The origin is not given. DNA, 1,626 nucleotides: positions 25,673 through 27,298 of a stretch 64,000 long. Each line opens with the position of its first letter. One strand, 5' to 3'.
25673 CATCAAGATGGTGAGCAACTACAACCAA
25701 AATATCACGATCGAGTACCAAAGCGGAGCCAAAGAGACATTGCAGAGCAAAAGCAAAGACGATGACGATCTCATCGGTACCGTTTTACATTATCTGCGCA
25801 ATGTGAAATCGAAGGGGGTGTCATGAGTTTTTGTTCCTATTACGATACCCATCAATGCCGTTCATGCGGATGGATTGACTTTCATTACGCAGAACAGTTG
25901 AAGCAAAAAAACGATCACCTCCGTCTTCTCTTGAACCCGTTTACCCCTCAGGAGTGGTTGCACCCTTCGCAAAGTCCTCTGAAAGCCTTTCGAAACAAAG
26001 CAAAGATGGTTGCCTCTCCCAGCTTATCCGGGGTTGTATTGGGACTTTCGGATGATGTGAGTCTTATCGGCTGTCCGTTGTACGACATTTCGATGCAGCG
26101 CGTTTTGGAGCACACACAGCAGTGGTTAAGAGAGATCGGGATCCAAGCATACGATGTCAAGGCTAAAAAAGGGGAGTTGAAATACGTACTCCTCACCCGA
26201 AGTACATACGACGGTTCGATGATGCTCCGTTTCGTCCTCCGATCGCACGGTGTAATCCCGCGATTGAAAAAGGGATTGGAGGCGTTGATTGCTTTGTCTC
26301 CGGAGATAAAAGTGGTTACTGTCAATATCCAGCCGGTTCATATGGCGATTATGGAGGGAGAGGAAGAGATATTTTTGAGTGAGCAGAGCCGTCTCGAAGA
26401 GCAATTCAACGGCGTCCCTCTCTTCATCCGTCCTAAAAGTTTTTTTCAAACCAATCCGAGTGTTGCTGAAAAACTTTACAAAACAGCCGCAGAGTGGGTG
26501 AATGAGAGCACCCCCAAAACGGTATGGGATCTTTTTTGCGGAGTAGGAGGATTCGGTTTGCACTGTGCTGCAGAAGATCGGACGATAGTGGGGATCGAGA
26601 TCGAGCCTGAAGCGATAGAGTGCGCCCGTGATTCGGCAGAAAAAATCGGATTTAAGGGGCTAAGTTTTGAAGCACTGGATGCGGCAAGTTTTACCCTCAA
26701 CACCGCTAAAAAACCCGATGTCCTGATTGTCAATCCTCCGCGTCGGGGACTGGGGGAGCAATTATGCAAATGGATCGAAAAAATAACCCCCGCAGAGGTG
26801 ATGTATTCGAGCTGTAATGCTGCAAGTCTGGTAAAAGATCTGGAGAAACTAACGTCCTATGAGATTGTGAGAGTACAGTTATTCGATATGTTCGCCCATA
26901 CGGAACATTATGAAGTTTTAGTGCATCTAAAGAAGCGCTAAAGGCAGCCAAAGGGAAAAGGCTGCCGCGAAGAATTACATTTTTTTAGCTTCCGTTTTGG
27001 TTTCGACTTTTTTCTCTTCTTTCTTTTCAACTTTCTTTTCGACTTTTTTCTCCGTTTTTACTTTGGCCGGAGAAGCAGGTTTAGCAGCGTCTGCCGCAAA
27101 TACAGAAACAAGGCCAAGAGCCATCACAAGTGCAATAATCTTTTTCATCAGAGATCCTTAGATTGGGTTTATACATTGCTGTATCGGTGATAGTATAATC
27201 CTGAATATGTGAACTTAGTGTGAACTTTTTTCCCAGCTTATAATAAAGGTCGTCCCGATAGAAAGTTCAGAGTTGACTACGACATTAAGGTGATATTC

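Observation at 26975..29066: Three-part module: two-component system plus a hidden lysine-rich periplasmic peptide under a pho-box-like tandem repeat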

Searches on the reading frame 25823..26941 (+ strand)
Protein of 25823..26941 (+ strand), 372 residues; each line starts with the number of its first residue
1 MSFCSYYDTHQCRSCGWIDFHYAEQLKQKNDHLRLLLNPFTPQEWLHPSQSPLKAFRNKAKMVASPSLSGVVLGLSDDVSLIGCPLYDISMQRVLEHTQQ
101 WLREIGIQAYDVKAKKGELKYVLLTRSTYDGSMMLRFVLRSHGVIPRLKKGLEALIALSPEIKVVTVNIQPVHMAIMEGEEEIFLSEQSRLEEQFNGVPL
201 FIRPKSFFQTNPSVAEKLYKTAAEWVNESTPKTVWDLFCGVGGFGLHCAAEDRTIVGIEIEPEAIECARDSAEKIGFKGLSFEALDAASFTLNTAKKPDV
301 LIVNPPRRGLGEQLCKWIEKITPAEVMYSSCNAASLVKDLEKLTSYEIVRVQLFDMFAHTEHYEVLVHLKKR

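Call 6: search_protein_families(library=ncbifam, proteins=[window:25823-26941:+], max_evalue=0.01)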
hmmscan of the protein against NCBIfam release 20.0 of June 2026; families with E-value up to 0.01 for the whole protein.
window:25823-26941:+ (372 aa): 17 families
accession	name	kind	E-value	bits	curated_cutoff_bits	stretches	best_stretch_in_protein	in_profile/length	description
TIGR02085.1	meth_trns_rumB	equivalog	1e-153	511.8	429.5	1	4-370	2-373/374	23S rRNA (uracil(747)-C(5))-methyltransferase RlmC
NF002909.0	PRK03522.2-1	equivalog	1.9e-135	451.8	553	1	4-371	3-373/374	23S rRNA (uracil(747)-C(5))-methyltransferase RlmC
NF002910.0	PRK03522.2-3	equivalog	1.7e-128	428.9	558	1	4-372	3-383/383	23S rRNA (uracil(747)-C(5))-methyltransferase RlmC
NF002913.0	PRK03522.2-6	equivalog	5.8e-62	210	537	2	62-272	1-217/342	23S rRNA (uracil(747)-C(5))-methyltransferase RlmC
TIGR00479.1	rumA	equivalog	2.5e-54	184.8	183.55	1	10-364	62-432/432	23S rRNA (uracil(1939)-C(5))-methyltransferase RlmD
NF009639.0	PRK13168.1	equivalog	1.3e-38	133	458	1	3-370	80-444/446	23S rRNA (uracil(1939)-C(5))-methyltransferase RlmD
TIGR02143.1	trmA_only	equivalog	1.9e-20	73.2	334.65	1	205-372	172-352/352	tRNA (uridine(54)-C5)-methyltransferase TrmA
TIGR03534.1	RF_mod_PrmC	equivalog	4.5e-08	32.9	199.1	1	215-306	73-165/253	peptide chain release factor N(5)-glutamine methyltransferase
TIGR03704.1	PrmC_rel_meth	equivalog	1.6e-06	27.8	248.8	1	194-288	51-149/251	putative protein N(5)-glutamine methyltransferase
TIGR00536.1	hemK_fam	subfamily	7.4e-06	25.2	115.5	1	219-306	102-191/286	HemK family protein methyltransferase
NF011529.0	PRK14968.1-3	equivalog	1.1e-05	24.9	162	1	225-306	29-107/198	putative methyltransferase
NF043040.1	corrin_prot_MT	hypoth_equivalog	5.2e-05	22.8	180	1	216-288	28-100/216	corrinoid protein-associated methyltransferase CpaM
TIGR03533.1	L3_gln_methyl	equivalog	0.00039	19.8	229.7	1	214-306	105-198/284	50S ribosomal protein L3 N(5)-glutamine methyltransferase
NF047732.1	tRNAMtaseTrm5bMeth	equivalog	0.00051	19.1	500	1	232-269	200-236/337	tRNA (guanine(37)-N1)-methyltransferase Trm5b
TIGR00091.1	TIGR00091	equivalog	0.00076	18.9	112.65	1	229-296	15-84/194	tRNA (guanosine(46)-N7)-methyltransferase TrmB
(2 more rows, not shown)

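Call 7: search_protein_families(library=pfam, proteins=[window:25823-26941:+], max_evalue=0.01)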
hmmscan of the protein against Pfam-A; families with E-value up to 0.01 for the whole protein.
window:25823-26941:+ (372 aa): 10 families
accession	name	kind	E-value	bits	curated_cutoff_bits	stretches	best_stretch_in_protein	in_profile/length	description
PF05958.17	tRNA_U5-meth_tr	-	2.8e-19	69.8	23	1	205-372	177-357/357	tRNA (Uracil-5-)-methyltransferase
PF13847.12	Methyltransf_31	-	1.2e-10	41.7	27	1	232-304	5-81/145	Methyltransferase domain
PF05175.20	MTS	-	9.7e-07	29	23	1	228-308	29-109/170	Methyltransferase small domain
PF02475.24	TRM5-TYW2_MTfase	-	4.6e-05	23.9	28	1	232-268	38-76/164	TRM5/TYW2 methyltransferase domain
PF13649.12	Methyltransf_25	-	4.7e-05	24.4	27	1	234-294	1-62/97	Methyltransferase domain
PF13679.12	Methyltransf_32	-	0.00042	20.7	27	1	222-300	17-104/143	Methyltransferase domain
PF09445.16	Methyltransf_15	-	0.0014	18.6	22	1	233-277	3-47/165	RNA cap guanine-N2 methyltransferase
PF01555.25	N6_N4_Mtase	-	0.0022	18.4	26.7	1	232-268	183-219/221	DNA methylase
PF03602.21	Cons_hypoth95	-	0.0023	18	24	1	225-319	35-137/182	Conserved hypothetical protein 95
PF01170.24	UPF0020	-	0.0031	17.7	22.3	1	252-306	76-130/197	RMKL-like, methyltransferase domain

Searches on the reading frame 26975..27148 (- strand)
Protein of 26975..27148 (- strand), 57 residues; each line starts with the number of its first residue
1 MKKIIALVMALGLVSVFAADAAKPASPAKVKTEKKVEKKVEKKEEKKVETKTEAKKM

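Call 6: search_protein_families(library=ncbifam, proteins=[window:26975-27148:-], max_evalue=0.01)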
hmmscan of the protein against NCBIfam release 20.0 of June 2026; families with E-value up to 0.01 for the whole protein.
window:26975-27148:- (57 aa): 1 family
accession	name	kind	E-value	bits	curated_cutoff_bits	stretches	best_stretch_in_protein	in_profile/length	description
NF033636.1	acid_shock_Asr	equivalog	7.4e-06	26.7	50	1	1-55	1-59/119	acid resistance repetitive basic protein Asr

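Call 7: search_protein_families(library=pfam, proteins=[window:26975-27148:-], max_evalue=0.01)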
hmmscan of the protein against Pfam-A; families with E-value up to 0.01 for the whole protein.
window:26975-27148:- (57 aa): 0 families

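Call 11: find_homologous_proteins(query=window:26975-27148:-, max_evalue=1)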
Query window:26975-27148:- (57 aa): 9 proteins with E <= 1 among 45 candidates.
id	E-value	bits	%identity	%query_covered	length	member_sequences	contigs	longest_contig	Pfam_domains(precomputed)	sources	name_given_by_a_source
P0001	3.4e-21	90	96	100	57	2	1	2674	-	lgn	-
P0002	1.6e-9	54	84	44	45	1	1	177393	-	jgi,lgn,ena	-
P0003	4.7e-6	44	61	100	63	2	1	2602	-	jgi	jgi:hypothetical protein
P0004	5.0e-4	38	62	60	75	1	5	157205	-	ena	-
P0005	5.9e-4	37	73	58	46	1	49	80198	-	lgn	-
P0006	1.5e-3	36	58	75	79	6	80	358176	-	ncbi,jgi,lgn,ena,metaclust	metaclust:\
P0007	5.0e-3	34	63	70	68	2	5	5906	-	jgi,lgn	jgi:hypothetical protein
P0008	7.7e-3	34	56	75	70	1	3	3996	-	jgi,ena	jgi:hypothetical protein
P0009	9.8e-2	30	85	35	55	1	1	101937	-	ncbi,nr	ncbi:MAG: hypothetical protein PHW64_04750 [Sulfuricurvum sp.]|nr:hypothetical protein [Sulfuricurvu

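Call 18: find_encoding_contigs(protein=P0003, flank=5000, max_places=4)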
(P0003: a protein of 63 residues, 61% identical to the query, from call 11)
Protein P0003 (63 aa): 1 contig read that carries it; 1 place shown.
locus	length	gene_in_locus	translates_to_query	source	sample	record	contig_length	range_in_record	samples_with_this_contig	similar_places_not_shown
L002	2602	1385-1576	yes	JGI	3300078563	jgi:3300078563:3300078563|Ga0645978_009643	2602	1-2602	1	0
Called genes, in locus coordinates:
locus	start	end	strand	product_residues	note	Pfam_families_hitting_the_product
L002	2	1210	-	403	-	?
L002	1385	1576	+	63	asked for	-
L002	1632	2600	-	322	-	?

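Call 19: find_encoding_contigs(protein=P0002, flank=5000, max_places=4)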
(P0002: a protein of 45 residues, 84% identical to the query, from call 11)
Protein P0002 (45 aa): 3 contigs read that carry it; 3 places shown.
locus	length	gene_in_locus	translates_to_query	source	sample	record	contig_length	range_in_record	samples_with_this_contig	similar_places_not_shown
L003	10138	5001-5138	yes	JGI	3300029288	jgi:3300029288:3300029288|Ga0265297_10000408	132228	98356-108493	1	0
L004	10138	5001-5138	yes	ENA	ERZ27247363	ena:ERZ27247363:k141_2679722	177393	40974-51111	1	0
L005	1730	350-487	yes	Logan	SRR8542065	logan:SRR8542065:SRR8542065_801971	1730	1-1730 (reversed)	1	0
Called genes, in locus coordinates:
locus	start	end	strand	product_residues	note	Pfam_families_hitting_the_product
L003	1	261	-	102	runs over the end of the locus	PF02604:PhdYeFM_antitox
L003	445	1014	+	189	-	-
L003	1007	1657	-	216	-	PF00730:HhH-GPD, PF00633:HHH (weak)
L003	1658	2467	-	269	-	PF00149:Metallophos (weak), PF13277:YmdB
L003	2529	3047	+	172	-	PF01863:YgjP-like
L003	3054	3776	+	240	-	PF00072:Response_reg, PF00486:Trans_reg_C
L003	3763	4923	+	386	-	PF00512:HisKA, PF02518:HATPase_c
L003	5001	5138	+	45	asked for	-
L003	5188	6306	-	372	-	PF05958:tRNA_U5-meth_tr, PF05175:MTS (weak), PF13847:Methyltransf_31, PF13649:Methyltransf_25 (weak)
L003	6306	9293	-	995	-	PF17757:UvrB_inter, PF02559:CarD_TRCF_RID, PF00270:DEAD, PF04851:ResIII, PF00271:Helicase_C, PF03461:TRCF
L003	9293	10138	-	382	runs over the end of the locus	-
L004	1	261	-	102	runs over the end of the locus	PF02604:PhdYeFM_antitox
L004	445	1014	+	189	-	-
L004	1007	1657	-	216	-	PF00730:HhH-GPD, PF00633:HHH (weak)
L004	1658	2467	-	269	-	PF00149:Metallophos (weak), PF13277:YmdB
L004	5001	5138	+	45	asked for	-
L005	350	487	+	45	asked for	-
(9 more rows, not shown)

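Call 22: find_encoding_contigs(protein=P0006, flank=5000, max_places=5)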
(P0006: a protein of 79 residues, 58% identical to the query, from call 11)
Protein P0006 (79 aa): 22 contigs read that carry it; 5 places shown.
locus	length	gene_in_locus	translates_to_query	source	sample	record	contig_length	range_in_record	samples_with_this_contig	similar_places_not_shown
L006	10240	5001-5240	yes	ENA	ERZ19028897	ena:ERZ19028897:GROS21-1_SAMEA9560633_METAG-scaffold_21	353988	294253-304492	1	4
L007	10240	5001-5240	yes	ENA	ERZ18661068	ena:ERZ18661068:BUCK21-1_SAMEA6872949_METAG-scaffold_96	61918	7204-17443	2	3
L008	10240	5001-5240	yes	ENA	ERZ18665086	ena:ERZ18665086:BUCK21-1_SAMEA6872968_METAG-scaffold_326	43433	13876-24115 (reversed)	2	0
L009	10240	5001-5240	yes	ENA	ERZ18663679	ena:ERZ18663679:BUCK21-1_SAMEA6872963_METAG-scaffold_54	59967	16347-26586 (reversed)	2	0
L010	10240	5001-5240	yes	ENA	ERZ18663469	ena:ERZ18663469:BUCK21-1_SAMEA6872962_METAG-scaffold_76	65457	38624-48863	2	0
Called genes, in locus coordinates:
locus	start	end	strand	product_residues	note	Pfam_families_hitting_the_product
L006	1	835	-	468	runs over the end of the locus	PF02080:TrkA_C (weak)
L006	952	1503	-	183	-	PF05728:UPF0227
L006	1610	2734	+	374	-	PF01702:TGT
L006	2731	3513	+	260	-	PF03740:PdxJ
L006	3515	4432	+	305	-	PF04166:PdxA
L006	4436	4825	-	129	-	-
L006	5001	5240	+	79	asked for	-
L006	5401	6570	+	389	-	PF01625:PMSR, PF13098:Thioredoxin_2, PF01641:SelR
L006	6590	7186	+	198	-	PF00753:Lactamase_B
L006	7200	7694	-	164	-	PF03061:4HBT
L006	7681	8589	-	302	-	PF08003:Methyltransf_9, PF13489:Methyltransf_23, PF13847:Methyltransf_31, PF08241:Methyltransf_11, PF08242:Methyltransf_12, PF13649:Methyltransf_25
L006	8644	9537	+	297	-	PF01545:Cation_efflux, PF16916:ZT_dimer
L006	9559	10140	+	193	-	PF11845:Tll0287-like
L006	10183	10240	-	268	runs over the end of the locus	-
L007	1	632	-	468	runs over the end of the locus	PF02080:TrkA_C (weak)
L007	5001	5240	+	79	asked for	-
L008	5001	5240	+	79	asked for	-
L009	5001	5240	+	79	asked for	-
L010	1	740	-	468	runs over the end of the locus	PF02080:TrkA_C (weak)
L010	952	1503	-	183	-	PF05728:UPF0227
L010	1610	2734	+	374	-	PF01702:TGT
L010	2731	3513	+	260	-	PF03740:PdxJ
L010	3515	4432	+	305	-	PF04166:PdxA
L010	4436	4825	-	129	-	-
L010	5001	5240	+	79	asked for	-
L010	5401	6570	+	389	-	PF01625:PMSR, PF13098:Thioredoxin_2, PF01641:SelR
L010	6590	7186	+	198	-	PF00753:Lactamase_B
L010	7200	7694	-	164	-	PF03061:4HBT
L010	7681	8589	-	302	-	PF08003:Methyltransf_9, PF13489:Methyltransf_23, PF13847:Methyltransf_31, PF08241:Methyltransf_11, PF08242:Methyltransf_12, PF13649:Methyltransf_25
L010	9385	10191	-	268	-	-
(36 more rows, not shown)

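Call 74: find_encoding_contigs(protein=P0004, flank=3000, max_places=2)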
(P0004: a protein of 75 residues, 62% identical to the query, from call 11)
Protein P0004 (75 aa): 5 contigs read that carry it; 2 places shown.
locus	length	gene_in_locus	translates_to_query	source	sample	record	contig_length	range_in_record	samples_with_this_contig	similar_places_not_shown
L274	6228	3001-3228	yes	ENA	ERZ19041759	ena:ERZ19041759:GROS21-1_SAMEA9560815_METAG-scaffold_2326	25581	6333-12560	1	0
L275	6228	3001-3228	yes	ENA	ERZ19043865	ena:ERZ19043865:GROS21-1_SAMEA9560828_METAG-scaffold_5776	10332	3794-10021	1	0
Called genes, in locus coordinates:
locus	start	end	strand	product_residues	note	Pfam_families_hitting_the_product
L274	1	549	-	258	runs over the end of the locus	PF05235:CHAD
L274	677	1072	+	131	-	-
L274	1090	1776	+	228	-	PF00072:Response_reg, PF00486:Trans_reg_C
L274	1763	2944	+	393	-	PF00512:HisKA, PF02518:HATPase_c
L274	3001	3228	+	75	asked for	-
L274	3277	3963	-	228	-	PF02353:CMAS, PF13489:Methyltransf_23, PF08241:Methyltransf_11 (weak), PF08242:Methyltransf_12 (weak), PF13649:Methyltransf_25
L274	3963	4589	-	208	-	PF01634:HisG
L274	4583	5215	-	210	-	PF03309:Pan_kinase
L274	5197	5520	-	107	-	-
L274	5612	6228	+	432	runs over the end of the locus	PF00483:NTP_transferase, PF01128:IspD, PF12804:NTP_transf_3, PF25084:LbH_EIF2B (faint), PF25087:GMPPB_C (faint), PF00132:Hexapep, PF14602:Hexapep_2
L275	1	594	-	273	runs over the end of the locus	PF05235:CHAD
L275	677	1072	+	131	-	-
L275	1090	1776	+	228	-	PF00072:Response_reg, PF00486:Trans_reg_C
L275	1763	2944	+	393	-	PF00512:HisKA, PF02518:HATPase_c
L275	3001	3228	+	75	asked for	-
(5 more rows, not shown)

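Call 75: find_encoding_contigs(protein=P0005, flank=3000, max_places=2)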
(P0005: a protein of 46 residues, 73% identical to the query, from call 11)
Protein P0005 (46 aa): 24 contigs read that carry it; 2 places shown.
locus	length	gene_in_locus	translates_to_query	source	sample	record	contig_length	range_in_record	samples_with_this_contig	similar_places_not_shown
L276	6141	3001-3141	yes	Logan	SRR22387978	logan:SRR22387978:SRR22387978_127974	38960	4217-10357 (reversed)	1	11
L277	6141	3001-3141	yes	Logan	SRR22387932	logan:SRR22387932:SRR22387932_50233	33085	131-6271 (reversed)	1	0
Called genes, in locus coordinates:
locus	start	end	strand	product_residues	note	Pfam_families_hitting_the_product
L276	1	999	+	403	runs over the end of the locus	-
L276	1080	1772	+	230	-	PF00072:Response_reg, PF00486:Trans_reg_C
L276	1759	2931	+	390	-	PF00512:HisKA, PF02518:HATPase_c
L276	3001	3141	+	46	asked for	-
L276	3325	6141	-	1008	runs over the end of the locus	PF00873:ACR_tran, PF03176:MMPL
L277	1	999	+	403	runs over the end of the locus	-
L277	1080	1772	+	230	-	PF00072:Response_reg, PF00486:Trans_reg_C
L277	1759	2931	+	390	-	PF00512:HisKA, PF02518:HATPase_c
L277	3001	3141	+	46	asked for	-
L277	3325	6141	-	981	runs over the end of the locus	?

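Call 76: find_encoding_contigs(protein=P0007, flank=3000, max_places=2)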
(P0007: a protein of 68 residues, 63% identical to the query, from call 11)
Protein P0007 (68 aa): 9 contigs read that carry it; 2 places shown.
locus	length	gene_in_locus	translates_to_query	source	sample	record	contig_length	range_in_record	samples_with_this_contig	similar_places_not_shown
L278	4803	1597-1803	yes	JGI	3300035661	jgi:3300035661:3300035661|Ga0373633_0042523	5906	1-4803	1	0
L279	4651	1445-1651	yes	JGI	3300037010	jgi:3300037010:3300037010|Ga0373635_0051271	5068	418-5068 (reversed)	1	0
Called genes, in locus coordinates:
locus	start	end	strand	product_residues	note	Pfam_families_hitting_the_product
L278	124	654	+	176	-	PF23564:EF-hand_FSTL1 (faint), PF13405:EF-hand_6 (faint), PF13499:EF-hand_7, PF13833:EF-hand_8 (weak), PF00036:EF-hand_1 (weak), PF13202:EF-hand_5 (weak)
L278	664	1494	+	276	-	PF02424:ApbE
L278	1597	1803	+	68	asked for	-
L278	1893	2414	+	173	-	-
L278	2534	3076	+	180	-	-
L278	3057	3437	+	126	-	PF00893:Multi_Drug_Res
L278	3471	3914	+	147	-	-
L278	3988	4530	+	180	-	PF14235:DUF4337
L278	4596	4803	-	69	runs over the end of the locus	-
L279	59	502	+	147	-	PF23564:EF-hand_FSTL1 (faint), PF13405:EF-hand_6 (faint), PF13499:EF-hand_7, PF13833:EF-hand_8 (faint), PF00036:EF-hand_1 (weak), PF13202:EF-hand_5 (weak)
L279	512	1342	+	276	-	PF02424:ApbE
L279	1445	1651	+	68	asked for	-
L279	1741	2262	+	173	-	-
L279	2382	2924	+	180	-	-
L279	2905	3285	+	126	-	PF00893:Multi_Drug_Res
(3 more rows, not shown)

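Call 77: find_encoding_contigs(protein=P0001, flank=3000, max_places=2)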
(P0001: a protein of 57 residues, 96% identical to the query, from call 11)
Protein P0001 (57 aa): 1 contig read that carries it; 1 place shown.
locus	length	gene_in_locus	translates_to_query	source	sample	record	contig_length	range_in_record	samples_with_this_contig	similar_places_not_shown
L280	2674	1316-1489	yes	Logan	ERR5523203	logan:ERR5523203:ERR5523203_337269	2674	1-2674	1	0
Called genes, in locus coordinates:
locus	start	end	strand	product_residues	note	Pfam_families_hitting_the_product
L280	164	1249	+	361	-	PF00512:HisKA, PF02518:HATPase_c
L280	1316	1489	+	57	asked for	-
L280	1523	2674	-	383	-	?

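Call 86: predict_structure(alignment_id=A4)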
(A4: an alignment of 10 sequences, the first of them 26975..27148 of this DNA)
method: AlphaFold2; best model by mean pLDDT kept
length: 57 residues; sequences in the alignment: 10
mean_pLDDT: 61.4   pTM: 0.27
mean pLDDT of the five models: 61.4, 60.1, 59.4, 59.3, 58.3
residues with pLDDT >= 90: 0; 70-90: 18; 50-70: 22; < 50: 17
segments of 3 or more residues with pLDDT < 50: 28-41
pLDDT, mean of each block of 10 residues (from residue 1): 83 77 52 47 52 54
secondary structure, 60 per line:
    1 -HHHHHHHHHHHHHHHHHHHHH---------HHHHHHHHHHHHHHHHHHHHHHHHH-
elements in order: H2-22 H32-56

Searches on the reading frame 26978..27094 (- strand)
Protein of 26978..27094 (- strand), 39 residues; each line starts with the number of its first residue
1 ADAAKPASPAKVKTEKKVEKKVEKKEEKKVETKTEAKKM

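Call 56: search_protein_families(library=ncbifam, proteins=[window:26978-27094:-], max_evalue=1)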
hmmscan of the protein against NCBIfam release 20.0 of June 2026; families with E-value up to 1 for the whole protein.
seq(39 aa): 0 families

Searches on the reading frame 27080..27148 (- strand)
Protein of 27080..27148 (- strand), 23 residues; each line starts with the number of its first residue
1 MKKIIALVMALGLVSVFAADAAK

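Call 56: search_protein_families(library=ncbifam, proteins=[window:27080-27148:-], max_evalue=1)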
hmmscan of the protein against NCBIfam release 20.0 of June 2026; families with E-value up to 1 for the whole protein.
seq(23 aa): 4 families
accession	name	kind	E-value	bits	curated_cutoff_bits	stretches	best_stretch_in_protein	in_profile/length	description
TIGR04429.1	Phr_nterm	subfamily_domain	0.021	15.3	25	1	1-18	1-18/28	Phr family secreted Rap phosphatase inhibitor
NF033636.1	acid_shock_Asr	equivalog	0.043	14.6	50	1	1-22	1-25/119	acid resistance repetitive basic protein Asr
NF052666.1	VPA0252_fam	equivalog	0.24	11.5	100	1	1-20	1-21/78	VPA0252 family protein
NF040942.2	hypo_ExtJ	equivalog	0.3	11.5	52.5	1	1-19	1-19/77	selenite/tellurite reduction operon protein ExtJ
